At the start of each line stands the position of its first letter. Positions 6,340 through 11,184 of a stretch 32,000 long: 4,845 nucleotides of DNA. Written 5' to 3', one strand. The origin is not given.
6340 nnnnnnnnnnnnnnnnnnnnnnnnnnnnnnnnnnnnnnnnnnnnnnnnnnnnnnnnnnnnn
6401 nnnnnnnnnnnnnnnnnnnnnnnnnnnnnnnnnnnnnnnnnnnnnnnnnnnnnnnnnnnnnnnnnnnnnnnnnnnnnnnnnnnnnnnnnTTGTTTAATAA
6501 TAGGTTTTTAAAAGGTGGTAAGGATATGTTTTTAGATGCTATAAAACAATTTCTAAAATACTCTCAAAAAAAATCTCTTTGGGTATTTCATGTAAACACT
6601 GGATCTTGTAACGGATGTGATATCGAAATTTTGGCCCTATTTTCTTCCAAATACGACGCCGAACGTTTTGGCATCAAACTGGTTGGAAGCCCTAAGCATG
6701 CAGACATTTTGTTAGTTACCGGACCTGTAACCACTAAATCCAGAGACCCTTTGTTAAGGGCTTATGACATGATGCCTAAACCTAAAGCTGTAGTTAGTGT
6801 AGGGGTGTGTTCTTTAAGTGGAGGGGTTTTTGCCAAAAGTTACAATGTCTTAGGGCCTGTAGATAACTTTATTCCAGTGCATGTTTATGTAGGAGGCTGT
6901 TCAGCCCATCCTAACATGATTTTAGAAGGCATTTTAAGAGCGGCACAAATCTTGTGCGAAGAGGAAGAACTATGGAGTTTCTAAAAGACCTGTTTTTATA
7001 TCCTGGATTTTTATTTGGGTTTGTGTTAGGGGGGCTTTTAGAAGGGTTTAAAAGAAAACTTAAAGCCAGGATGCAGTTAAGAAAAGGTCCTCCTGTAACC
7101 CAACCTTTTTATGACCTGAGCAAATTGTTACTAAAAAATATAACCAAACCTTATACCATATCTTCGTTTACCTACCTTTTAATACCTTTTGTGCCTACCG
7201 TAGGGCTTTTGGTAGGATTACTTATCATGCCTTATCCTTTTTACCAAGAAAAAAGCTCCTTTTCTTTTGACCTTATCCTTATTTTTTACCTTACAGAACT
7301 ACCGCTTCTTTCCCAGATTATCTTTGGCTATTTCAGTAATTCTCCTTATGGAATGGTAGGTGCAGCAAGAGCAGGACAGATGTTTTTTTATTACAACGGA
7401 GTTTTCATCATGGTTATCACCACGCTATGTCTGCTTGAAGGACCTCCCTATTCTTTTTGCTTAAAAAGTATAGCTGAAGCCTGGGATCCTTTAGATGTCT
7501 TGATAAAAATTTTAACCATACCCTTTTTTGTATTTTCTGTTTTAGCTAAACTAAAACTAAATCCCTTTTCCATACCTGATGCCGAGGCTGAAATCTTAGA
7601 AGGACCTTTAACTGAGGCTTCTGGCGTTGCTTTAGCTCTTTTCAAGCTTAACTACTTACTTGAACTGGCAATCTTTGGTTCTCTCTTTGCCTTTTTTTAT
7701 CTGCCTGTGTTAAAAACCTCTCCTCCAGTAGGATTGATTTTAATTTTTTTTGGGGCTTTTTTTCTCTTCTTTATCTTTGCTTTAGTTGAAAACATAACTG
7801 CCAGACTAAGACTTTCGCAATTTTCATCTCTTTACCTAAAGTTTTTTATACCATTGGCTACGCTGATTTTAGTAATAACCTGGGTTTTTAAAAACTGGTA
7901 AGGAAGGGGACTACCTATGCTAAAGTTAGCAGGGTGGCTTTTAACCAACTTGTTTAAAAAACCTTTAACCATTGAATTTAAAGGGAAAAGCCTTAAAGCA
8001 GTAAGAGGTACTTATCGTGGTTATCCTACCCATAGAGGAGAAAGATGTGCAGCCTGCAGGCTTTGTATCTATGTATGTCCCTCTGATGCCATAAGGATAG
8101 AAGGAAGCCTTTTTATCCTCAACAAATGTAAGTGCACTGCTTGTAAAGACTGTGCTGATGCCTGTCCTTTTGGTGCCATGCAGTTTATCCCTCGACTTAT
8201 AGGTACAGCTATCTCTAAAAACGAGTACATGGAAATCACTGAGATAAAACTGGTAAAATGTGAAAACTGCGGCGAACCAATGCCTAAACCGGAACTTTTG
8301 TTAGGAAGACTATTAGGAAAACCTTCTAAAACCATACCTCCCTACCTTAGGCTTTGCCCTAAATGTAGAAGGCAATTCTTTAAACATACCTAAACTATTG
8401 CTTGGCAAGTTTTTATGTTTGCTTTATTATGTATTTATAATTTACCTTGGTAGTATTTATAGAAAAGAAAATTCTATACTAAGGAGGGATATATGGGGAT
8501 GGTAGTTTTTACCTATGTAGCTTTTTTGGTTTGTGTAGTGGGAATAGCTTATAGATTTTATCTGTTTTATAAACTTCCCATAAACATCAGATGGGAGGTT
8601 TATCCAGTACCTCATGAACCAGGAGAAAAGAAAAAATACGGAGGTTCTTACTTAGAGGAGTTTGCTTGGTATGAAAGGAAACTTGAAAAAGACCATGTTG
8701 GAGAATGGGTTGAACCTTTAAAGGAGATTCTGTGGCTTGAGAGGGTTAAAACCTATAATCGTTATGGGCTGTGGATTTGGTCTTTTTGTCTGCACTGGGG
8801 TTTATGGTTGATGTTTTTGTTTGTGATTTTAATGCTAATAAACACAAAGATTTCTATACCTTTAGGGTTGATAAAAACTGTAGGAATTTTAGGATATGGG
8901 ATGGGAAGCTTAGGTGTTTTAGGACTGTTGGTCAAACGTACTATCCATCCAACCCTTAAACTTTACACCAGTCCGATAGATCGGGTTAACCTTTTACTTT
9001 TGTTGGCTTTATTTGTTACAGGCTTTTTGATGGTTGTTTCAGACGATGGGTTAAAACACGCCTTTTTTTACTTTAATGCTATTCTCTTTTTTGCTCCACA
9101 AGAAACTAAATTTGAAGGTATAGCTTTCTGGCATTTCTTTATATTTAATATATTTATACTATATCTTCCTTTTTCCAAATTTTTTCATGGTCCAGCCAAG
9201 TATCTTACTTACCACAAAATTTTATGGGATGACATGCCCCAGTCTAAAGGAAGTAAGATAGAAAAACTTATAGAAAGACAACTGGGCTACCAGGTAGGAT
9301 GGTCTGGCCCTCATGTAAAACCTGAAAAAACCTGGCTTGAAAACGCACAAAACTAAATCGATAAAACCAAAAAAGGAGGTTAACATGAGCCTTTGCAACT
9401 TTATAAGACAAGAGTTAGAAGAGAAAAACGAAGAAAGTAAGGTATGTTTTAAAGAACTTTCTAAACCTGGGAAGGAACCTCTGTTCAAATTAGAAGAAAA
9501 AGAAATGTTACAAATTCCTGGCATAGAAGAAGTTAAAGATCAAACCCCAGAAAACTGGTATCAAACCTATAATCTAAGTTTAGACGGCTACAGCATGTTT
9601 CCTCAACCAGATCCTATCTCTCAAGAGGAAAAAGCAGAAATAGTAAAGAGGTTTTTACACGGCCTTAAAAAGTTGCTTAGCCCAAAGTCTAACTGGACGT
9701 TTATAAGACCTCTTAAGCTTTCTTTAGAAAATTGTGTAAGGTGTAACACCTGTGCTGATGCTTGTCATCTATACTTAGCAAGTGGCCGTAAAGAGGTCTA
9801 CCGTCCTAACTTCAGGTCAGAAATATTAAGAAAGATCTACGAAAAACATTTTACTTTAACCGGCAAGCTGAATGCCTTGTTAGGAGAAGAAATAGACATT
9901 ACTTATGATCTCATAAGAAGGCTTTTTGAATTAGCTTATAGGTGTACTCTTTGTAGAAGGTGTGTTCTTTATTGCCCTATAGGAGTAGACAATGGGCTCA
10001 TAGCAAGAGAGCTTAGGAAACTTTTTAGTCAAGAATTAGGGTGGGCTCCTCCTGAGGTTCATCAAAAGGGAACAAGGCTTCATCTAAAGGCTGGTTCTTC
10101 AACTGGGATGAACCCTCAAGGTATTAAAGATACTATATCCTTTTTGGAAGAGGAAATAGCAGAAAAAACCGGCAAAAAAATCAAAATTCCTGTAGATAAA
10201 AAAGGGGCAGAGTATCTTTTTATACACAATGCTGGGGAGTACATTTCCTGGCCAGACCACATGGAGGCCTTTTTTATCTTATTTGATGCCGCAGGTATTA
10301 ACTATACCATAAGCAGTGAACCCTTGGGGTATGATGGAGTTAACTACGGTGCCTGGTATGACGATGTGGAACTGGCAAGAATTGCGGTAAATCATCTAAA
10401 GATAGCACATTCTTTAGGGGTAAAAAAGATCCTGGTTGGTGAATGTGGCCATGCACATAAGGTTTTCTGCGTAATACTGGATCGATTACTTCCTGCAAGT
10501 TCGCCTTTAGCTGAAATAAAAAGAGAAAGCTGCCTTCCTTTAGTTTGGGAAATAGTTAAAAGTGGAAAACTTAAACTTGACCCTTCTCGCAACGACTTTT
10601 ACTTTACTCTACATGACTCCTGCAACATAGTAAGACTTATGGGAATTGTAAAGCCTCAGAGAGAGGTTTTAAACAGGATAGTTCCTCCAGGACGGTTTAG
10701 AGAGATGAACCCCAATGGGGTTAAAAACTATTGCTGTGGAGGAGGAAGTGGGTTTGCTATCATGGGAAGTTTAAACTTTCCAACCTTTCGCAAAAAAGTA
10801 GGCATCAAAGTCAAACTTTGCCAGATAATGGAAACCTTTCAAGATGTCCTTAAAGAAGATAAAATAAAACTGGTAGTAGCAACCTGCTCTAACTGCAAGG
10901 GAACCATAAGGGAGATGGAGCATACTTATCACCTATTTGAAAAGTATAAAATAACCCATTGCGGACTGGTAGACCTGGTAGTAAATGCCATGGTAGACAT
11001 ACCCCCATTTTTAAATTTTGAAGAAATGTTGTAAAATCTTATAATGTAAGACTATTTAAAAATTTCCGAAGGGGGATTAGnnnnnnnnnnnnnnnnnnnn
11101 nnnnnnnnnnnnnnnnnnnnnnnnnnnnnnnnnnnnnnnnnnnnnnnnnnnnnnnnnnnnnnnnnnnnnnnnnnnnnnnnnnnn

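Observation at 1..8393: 2-oxoacid:ferredoxin oxidoreductase genes run straight into an 8-gene group-4 [NiFe]-hydrogenase: a candidate hard-wired 'pyruvate (2-oxoacid) hydrogenlyase'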

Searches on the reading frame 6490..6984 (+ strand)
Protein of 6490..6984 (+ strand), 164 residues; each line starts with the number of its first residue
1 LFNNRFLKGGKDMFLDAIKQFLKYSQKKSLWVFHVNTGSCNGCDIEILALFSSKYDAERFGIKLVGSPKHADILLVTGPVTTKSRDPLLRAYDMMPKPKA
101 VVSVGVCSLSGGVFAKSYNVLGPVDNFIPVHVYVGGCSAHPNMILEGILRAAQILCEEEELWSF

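Call 3: search_protein_families(library=pfam, proteins=[window:6490-6984:+], max_evalue=0.01)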
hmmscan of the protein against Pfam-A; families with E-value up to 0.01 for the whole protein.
window:6490-6984:+ (164 aa): 1 family
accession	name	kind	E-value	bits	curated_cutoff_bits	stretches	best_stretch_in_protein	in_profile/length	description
PF01058.29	Oxidored_q6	-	6.7e-30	103.9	27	1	40-149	1-126/128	NADH ubiquinone oxidoreductase, 20 Kd subunit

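Call 7: search_protein_families(library=ncbifam, proteins=[window:6490-6984:+], max_evalue=0.00001)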
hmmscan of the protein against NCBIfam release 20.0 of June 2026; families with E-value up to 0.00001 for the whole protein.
window:6490-6984:+ (164 aa): 11 families
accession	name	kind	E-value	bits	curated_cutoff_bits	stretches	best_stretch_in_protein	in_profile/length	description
NF005012.1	PRK06411.1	subfamily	2.4e-41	141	116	1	11-155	17-158/166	NADH-quinone oxidoreductase subunit NuoB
TIGR01957.1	nuoB_fam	subfamily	2.9e-37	127.8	142.7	1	14-151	3-138/145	NADH-quinone oxidoreductase subunit B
NF011391.0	PRK14816.1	equivalog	2.6e-33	115.3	283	1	7-152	31-174/196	NADH-quinone oxidoreductase subunit B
NF011394.0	PRK14819.1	equivalog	6.4e-32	111.1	312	1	12-149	15-150/264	NADH-quinone oxidoreductase subunit B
NF011395.0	PRK14820.1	equivalog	9.8e-32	110.2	263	1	10-160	15-161/180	NADH-quinone oxidoreductase subunit B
NF011388.0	PRK14813.1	equivalog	2.1e-30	106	294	1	12-158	12-156/189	NADH dehydrogenase subunit B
NF011390.0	PRK14815.1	equivalog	1e-29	103.2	281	1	20-155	25-157/183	NADH dehydrogenase subunit B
NF011393.0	PRK14818.1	equivalog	3.5e-29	101.5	255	1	17-158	20-158/173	NADH dehydrogenase subunit B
NF009808.0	PRK13292.1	equivalog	9.6e-29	99.8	1156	1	11-155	8-149/791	NADH-quinone oxidoreductase subunit B/C/D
NF011389.0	PRK14814.1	equivalog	2.2e-28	99.3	285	1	13-151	18-153/186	NADH dehydrogenase subunit B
NF011392.0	PRK14817.1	equivalog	2.7e-27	95.6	271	1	18-151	26-156/182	NADH-quinone oxidoreductase subunit B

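Call 46: find_homologous_proteins(query=window:6526-6984:+, max_evalue=1e-30)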
Query window:6526-6984:+ (152 aa): 7380 proteins with E <= 1e-30 among 8000 candidates; the best 120 are listed.
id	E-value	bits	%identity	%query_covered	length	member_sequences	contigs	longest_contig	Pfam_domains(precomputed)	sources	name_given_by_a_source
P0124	4.2e-97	340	99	100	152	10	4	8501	PF01058.30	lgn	-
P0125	2.5e-70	253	80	94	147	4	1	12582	PF01058.30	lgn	-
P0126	2.2e-59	218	64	90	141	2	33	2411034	PF01058.30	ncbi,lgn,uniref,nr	ncbi:Ech-type complex subunit Ech2C [Thermoanaerobacter kivui]|uniref:Ech-type complex subunit Ech2C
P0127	1.6e-58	215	66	86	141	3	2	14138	PF01058.30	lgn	-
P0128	2.4e-54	201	62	89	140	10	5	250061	PF01058.30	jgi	jgi:membrane-bound hydrogenase subunit mbhJ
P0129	1.4e-52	196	65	84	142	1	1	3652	PF01058.30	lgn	-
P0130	5.7e-52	194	65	84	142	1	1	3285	PF01058.30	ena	-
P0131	1.9e-51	192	66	82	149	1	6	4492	PF01058.30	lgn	-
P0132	2.4e-51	192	66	82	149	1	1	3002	PF01058.30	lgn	-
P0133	3.4e-51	191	66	82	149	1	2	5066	PF01058.30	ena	-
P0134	5.8e-51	190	63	90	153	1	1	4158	PF01058.30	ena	-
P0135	6.0e-51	190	63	85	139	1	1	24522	PF01058.30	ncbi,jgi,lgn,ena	-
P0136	6.1e-51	190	63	88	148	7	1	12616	PF01058.30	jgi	-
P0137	6.5e-51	190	66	82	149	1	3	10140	PF01058.30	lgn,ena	-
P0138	8.2e-51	190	66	82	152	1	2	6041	PF01058.30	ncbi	-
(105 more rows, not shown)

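Call 47: find_encoding_contigs(protein=P0128, flank=10000, max_places=2)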
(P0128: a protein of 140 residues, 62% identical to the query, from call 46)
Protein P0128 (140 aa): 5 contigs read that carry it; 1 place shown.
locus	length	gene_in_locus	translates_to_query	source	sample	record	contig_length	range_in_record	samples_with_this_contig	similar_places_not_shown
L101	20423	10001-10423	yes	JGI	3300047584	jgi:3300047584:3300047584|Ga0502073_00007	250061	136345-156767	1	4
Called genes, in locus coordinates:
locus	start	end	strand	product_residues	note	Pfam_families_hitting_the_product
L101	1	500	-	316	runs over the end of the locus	PF13593:SBF_like, PF01758:SBF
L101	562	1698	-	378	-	PF13506:Glyco_transf_21, PF00535:Glycos_transf_2, PF13641:Glyco_tranf_2_3, PF13632:Glyco_trans_2_3 (weak)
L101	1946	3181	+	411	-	PF00083:Sugar_tr, PF07690:MFS_1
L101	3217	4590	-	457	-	PF00206:Lyase_1, PF10415:FumaraseC_C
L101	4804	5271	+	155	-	PF00329:Complex1_30kDa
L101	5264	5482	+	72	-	-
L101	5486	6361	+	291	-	PF00346:Complex1_49kDa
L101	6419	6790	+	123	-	PF13237:Fer4_10 (weak), PF00037:Fer4 (weak), PF12838:Fer4_7, PF25160:LdpA_Fe-S-bd (weak), PF00037:Fer4, PF12837:Fer4_6 (weak), PF14697:Fer4_21 (weak), PF12838:Fer4_7, +5 more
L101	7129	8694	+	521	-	PF00361:Proton_antipo_M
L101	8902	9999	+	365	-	PF00361:Proton_antipo_M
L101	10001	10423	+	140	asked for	PF01058:Oxidored_q6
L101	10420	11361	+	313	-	PF00146:NADHdh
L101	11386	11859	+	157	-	PF13484:Fer4_16 (faint), PF12797:Fer4_2 (weak), PF00037:Fer4 (weak), PF12837:Fer4_6 (faint), PF13237:Fer4_10 (weak), PF14697:Fer4_21 (weak), PF12838:Fer4_7, PF13187:Fer4_9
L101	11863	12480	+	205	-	PF01810:LysE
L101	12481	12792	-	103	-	-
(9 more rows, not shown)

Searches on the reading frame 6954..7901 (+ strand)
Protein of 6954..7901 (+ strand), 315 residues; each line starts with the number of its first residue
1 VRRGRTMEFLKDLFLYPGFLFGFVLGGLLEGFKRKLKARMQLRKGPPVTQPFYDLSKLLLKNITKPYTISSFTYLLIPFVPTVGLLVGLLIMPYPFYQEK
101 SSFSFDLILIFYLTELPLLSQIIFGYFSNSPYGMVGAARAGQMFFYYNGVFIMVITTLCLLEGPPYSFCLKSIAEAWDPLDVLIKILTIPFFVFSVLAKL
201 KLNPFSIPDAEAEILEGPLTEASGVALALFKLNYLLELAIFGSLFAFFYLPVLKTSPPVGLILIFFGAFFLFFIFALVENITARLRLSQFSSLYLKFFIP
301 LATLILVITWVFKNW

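Call 3: search_protein_families(library=pfam, proteins=[window:6954-7901:+], max_evalue=0.01)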
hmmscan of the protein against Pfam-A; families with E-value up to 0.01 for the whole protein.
window:6954-7901:+ (315 aa): 1 family
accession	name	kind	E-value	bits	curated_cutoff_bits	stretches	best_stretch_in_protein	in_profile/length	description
PF00146.26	NADHdh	-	7.3e-48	163.9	27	1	23-309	12-297/298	NADH dehydrogenase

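Call 7: search_protein_families(library=ncbifam, proteins=[window:6954-7901:+], max_evalue=0.00001)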
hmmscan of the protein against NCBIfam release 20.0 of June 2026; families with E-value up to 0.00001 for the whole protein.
window:6954-7901:+ (315 aa): 7 families
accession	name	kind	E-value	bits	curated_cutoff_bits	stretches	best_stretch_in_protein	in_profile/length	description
NF004741.0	PRK06076.1-2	equivalog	1.1e-32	113.6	305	1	25-314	36-334/337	NADH-quinone oxidoreductase subunit NuoH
NF004745.0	PRK06076.1-6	equivalog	2.5e-26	92.7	450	1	32-309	36-329/341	NADH-quinone oxidoreductase subunit NuoH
NF004742.0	PRK06076.1-3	equivalog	3.1e-18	66.1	531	1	32-311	45-348/356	NADH-quinone oxidoreductase subunit NuoH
NF004740.0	PRK06076.1-1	equivalog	2.4e-16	60.2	399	1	25-310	28-317/325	NADH-quinone oxidoreductase subunit NuoH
NF004744.0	PRK06076.1-5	equivalog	2.4e-14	53.2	542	1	32-250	51-277/372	NADH-quinone oxidoreductase subunit NuoH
NF004743.0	PRK06076.1-4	equivalog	3e-12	46.1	494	1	32-309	37-338/433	NADH-quinone oxidoreductase subunit NuoH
NF040610.1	F420_dehyd_FpoH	exception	9.2e-09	35.1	475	1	32-307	33-330/339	F420H2 dehydrogenase subunit FpoH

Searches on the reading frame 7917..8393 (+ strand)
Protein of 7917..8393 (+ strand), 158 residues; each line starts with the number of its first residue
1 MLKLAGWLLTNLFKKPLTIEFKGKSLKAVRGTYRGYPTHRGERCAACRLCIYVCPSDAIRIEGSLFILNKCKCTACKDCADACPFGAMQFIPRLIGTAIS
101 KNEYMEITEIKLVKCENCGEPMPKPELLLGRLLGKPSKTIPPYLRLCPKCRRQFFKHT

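Call 3: search_protein_families(library=pfam, proteins=[window:7917-8393:+], max_evalue=0.01)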
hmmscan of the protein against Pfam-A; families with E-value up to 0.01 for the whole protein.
window:7917-8393:+ (158 aa): 9 families
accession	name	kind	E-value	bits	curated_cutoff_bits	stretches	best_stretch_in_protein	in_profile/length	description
PF14697.11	Fer4_21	-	4.8e-10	39.9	35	1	25-60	22-58/59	4Fe-4S dicluster domain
PF12838.12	Fer4_7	-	1.1e-09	39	27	2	72-120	1-43/52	4Fe-4S dicluster domain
PF00037.32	Fer4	-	1.3e-07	31.6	21.1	2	42-60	6-24/24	4Fe-4S binding domain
PF13187.11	Fer4_9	-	2.3e-07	31.1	27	2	43-88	1-52/52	4Fe-4S dicluster domain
PF13237.11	Fer4_10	-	2.9e-05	24.4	25.5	1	68-119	4-46/53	4Fe-4S dicluster domain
PF12837.12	Fer4_6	-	6.8e-05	23.1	25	1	38-59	3-24/24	4Fe-4S binding domain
PF13746.11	Fer4_18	-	0.00019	22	27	1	42-83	59-95/114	4Fe-4S dicluster domain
PF12797.12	Fer4_2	-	0.00051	20.3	24.5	1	68-85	5-22/22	4Fe-4S binding domain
PF13484.11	Fer4_16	-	0.0036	18.5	30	0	43-62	1-20/66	4Fe-4S double cluster binding domain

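Call 7: search_protein_families(library=ncbifam, proteins=[window:7917-8393:+], max_evalue=0.00001)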
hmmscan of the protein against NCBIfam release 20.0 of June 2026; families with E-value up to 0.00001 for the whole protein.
window:7917-8393:+ (158 aa): 36 families (the best 25 are shown)
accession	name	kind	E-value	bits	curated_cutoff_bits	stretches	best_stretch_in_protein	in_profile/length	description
NF006221.0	PRK08348.1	subfamily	1.5e-13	50.6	124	1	7-97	9-101/136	NADH-plastoquinone oxidoreductase subunit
NF009053.0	PRK12387.1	subfamily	2.9e-13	50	204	1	28-153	24-161/180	formate hydrogenlyase complex iron-sulfur subunit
NF004543.0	PRK05888.2-5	equivalog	1.8e-12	47.2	243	1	8-109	25-136/217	NADH-quinone oxidoreductase subunit NuoI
NF045874.1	Vhu_polyferre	exception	5.7e-12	45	600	1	37-124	123-210/381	F420-non-reducing hydrogenase associated-polyferredoxin VhuB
TIGR01971.1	NuoI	subfamily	5.1e-11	42.2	113.05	1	9-89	6-99/121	NADH-quinone oxidoreductase, chain I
NF042909.1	FMH_DH_FwdF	exception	9.7e-10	38.1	375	1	34-127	217-311/336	tungsten-dependent formylmethanofuran dehydrogenase subunit FwdF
NF004538.0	PRK05888.1-4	equivalog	4.4e-09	36.1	135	1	12-63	27-82/162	NADH-quinone oxidoreductase subunit NuoI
NF043069.1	T4HPD_activ_SAM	equivalog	7.3e-09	35.4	425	1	41-106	50-111/299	trans-4-hydroxy-L-proline dehydratase activase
NF040684.1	PorD_Arch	equivalog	1.3e-08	34.7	120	1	19-90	8-81/85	pyruvate synthase subunit PorD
NF038196.1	ferrodoxin_EFR1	subfamily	1.9e-08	34.7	75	1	40-90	182-231/242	EFR1 family ferrodoxin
TIGR02179.1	PorD_KorD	subfamily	2.8e-08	33.7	60.05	1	25-91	7-75/78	2-oxoacid:acceptor oxidoreductase, delta subunit, pyruvate/2-ketoisovalerate family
NF006076.0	PRK08222.1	equivalog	4.6e-08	33.1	270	1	18-123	15-125/181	hydrogenase 4 subunit H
NF004545.0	PRK05888.3-1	equivalog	5.9e-08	32.5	229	1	11-105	36-139/154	NADH-quinone oxidoreductase subunit NuoI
NF007658.0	PRK10330.1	equivalog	6.8e-08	32.2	260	1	49-119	65-135/181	electron transport protein HydN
NF043039.1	HgcAB_like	equivalog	1.3e-07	31.5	285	1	30-88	288-349/350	HgcAB-like fusion protein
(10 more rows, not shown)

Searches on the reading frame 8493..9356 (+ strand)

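Call 27: search_protein_families(library=pfam, proteins=[window:8493-9356:+], max_evalue=0.001)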
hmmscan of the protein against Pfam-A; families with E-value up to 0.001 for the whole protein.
window:8493-9356:+ (287 aa): 1 family
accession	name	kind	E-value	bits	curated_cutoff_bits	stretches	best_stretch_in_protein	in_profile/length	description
PF02665.19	Nitrate_red_gam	-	3.5e-07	30.5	22.9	1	132-238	89-207/217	Nitrate reductase gamma subunit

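Call 56: search_protein_families(library=ncbifam, proteins=[window:8493-9356:+], max_evalue=1e-8)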
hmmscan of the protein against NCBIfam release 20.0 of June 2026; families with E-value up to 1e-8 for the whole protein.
window:8493-9356:+ (287 aa): 0 families

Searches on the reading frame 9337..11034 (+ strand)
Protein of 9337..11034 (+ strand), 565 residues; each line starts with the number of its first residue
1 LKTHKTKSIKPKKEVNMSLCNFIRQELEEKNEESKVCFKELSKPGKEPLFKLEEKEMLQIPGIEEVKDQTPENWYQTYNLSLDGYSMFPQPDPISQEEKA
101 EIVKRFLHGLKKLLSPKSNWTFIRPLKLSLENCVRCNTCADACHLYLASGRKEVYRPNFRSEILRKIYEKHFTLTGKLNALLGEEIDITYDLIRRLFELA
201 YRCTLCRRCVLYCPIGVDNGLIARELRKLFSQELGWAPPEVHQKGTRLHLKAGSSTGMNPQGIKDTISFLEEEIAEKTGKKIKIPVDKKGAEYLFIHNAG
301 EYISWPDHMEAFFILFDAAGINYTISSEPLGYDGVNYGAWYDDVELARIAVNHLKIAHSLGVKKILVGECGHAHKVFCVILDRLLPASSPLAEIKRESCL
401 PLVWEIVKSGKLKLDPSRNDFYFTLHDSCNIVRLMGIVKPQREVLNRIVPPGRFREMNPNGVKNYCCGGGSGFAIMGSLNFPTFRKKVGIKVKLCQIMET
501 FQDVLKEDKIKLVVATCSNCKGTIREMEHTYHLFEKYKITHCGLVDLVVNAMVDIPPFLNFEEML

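Call 27: search_protein_families(library=pfam, proteins=[window:9337-11034:+], max_evalue=0.001)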
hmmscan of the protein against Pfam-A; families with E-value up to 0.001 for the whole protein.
window:9337-11034:+ (565 aa): 6 families
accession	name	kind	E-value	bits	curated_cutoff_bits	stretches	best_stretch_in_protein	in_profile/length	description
PF13183.11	Fer4_8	-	2.6e-11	44.3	27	1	130-217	2-68/68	4Fe-4S dicluster domain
PF02754.22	CCG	-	3e-06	27.7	20.6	1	424-525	2-85/85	Cysteine-rich domain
PF13534.11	Fer4_17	-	2.1e-05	25.4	22.2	1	132-218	1-61/61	4Fe-4S dicluster domain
PF12797.12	Fer4_2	-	2.3e-05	24.5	24.5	0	129-143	6-20/22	4Fe-4S binding domain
PF13237.11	Fer4_10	-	4.4e-05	23.8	25.5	0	202-216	8-24/53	4Fe-4S dicluster domain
PF00037.32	Fer4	-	8.9e-05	22.6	21.1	0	202-216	7-21/24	4Fe-4S binding domain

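Call 56: search_protein_families(library=ncbifam, proteins=[window:9385-11034:+], max_evalue=1e-8)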
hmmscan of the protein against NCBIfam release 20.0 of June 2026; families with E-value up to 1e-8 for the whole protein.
window:9385-11034:+ (549 aa): 3 families
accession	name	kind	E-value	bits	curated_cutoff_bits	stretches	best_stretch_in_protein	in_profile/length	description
NF045796.1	DsrK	equivalog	2.8e-108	362.4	400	1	84-537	17-436/453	sulfate reduction electron transfer complex DsrMKJOP subunit DsrK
NF045711.1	sulf_resp_HmcF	equivalog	1.7e-61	208.4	750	1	108-532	53-449/457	sulfate respiration complex iron-sulfur protein HmcF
NF045724.1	ferredox_TmcB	equivalog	2.4e-56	191.2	735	1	110-523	36-419/430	electron transfer complex ferredoxin TmcB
